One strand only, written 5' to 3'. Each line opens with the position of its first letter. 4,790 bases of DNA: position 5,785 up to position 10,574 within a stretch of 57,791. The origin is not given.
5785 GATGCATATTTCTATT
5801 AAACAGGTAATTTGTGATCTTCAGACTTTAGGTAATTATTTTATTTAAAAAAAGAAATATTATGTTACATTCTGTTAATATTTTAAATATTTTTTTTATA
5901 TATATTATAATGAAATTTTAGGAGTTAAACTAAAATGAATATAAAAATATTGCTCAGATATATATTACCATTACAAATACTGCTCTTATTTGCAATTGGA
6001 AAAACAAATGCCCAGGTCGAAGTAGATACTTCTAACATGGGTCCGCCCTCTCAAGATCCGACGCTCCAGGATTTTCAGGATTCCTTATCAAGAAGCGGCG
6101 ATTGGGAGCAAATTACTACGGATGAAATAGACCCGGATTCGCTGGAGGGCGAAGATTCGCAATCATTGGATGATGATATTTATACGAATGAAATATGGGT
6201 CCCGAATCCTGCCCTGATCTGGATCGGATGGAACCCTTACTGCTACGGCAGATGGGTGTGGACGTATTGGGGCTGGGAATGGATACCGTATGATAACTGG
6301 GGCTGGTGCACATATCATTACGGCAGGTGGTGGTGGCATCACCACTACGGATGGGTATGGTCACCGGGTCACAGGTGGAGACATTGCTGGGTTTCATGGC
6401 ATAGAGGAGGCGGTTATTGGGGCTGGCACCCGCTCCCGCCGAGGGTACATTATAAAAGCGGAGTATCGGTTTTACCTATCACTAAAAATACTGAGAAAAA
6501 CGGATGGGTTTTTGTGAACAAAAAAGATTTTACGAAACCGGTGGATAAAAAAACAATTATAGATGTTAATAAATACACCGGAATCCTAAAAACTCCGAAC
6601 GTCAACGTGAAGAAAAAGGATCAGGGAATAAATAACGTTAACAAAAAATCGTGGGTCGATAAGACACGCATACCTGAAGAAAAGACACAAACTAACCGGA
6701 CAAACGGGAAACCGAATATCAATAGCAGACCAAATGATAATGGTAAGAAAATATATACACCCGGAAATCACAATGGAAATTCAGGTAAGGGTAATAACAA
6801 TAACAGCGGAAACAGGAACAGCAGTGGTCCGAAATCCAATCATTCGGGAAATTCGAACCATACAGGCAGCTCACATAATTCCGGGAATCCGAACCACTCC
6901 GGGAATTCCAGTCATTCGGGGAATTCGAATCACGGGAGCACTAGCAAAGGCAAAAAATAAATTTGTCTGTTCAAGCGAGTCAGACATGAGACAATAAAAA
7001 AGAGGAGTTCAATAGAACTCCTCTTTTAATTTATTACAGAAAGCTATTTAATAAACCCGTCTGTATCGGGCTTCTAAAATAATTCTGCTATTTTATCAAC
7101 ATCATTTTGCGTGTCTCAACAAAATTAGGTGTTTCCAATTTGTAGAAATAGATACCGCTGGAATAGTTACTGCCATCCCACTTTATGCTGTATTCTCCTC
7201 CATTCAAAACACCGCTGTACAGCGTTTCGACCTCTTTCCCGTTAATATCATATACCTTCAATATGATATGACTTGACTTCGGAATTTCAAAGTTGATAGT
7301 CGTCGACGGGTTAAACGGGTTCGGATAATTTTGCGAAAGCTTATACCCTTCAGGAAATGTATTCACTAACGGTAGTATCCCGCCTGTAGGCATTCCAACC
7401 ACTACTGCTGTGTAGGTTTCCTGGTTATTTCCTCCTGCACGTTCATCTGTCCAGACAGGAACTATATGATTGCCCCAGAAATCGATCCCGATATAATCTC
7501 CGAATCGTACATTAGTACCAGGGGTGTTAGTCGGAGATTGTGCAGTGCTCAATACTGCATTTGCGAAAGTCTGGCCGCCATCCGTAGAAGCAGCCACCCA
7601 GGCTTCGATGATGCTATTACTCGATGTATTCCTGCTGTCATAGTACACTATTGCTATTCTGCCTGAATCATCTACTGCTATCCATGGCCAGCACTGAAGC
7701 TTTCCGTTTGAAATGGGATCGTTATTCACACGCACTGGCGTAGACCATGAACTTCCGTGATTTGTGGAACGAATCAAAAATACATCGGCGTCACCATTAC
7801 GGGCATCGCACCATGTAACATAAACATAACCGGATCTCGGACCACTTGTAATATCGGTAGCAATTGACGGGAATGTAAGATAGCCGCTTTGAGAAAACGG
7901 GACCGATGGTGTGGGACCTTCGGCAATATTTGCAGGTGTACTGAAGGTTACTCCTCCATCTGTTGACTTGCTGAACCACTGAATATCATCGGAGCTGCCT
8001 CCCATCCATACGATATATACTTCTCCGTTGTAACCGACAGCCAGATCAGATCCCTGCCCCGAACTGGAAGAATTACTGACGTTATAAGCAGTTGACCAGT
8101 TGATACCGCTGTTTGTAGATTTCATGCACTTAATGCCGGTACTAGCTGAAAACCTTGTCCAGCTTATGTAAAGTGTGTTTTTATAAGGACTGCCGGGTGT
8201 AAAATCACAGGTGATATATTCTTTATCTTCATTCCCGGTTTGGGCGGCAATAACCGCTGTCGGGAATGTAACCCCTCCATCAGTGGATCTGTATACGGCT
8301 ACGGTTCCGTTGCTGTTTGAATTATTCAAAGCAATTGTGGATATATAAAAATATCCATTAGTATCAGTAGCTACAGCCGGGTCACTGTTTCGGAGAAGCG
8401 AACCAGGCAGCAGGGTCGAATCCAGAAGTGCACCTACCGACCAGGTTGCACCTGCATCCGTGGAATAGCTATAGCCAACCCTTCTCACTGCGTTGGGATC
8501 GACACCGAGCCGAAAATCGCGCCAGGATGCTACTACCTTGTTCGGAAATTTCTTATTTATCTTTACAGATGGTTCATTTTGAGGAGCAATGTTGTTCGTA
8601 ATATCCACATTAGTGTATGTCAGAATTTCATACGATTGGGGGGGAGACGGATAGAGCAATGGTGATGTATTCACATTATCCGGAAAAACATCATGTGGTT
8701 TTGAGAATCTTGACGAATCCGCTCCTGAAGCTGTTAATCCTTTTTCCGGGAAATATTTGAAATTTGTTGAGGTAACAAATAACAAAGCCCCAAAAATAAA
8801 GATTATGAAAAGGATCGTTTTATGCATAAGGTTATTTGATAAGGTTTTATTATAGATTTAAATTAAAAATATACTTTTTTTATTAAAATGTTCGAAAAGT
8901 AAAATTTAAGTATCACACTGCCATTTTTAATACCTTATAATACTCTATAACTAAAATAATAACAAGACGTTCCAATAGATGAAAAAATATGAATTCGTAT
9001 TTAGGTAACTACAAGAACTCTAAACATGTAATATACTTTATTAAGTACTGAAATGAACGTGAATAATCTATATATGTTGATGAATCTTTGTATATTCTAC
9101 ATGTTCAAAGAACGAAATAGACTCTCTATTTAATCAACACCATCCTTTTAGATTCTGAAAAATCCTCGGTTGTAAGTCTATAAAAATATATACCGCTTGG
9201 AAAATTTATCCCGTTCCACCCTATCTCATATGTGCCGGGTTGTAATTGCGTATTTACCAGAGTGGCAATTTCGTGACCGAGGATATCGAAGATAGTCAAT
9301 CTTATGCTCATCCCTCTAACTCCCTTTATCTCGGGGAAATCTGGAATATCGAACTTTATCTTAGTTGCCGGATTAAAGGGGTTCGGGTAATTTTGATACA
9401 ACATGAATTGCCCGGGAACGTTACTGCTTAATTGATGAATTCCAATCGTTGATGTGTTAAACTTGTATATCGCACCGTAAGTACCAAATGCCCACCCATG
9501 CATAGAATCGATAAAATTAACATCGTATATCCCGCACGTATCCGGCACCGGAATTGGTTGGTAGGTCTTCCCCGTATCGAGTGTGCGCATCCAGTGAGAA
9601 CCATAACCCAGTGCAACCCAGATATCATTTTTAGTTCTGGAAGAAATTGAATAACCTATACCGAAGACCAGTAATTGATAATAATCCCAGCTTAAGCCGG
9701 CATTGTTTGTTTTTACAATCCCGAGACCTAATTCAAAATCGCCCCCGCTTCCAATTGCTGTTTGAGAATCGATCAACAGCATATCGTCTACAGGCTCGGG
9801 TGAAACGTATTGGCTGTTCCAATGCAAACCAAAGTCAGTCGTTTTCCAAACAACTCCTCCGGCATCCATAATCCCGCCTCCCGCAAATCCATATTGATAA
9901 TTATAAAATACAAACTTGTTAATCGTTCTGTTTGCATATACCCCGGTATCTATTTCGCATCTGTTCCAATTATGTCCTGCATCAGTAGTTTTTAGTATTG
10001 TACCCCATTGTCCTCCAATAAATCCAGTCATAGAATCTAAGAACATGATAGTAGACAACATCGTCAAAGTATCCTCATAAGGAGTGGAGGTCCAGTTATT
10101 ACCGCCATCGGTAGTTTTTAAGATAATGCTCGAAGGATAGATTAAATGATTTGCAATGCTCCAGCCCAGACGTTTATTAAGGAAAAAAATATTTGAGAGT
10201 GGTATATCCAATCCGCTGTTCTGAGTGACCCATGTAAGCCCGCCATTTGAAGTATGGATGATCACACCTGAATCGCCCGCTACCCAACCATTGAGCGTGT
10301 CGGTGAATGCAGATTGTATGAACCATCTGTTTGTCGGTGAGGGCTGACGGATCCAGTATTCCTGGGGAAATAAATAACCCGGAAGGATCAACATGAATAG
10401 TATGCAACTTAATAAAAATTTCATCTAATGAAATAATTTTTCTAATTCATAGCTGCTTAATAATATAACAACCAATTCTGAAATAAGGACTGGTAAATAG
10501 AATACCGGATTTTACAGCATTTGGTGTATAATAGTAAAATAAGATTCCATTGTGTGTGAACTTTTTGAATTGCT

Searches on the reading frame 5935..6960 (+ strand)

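Call 17: search_protein_families(library=pfam, proteins=[window:5935-6960:+], max_evalue=0.00001)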
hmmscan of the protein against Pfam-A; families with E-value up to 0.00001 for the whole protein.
window:5935-6960:+ (341 aa): 1 family
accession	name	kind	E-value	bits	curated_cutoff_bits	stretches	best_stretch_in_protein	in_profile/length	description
PF20245.3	DUF6600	-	9.2e-18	64.7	27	1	86-170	18-101/102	Family of unknown function (DUF6600)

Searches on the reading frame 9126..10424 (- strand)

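Call 17: search_protein_families(library=pfam, proteins=[window:9126-10424:-], max_evalue=0.00001)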
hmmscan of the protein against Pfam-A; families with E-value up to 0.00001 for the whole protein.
window:9126-10424:- (432 aa): 2 families
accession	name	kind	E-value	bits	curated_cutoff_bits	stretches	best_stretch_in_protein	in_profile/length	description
PF14870.12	PSII_BNR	-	4.3e-18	66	27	1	23-120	8-103/303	Photosynthesis system II assembly factor YCF48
PF18962.6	Por_Secre_tail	-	2.5e-06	28.1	27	1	346-429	2-74/75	Secretion system C-terminal sorting domain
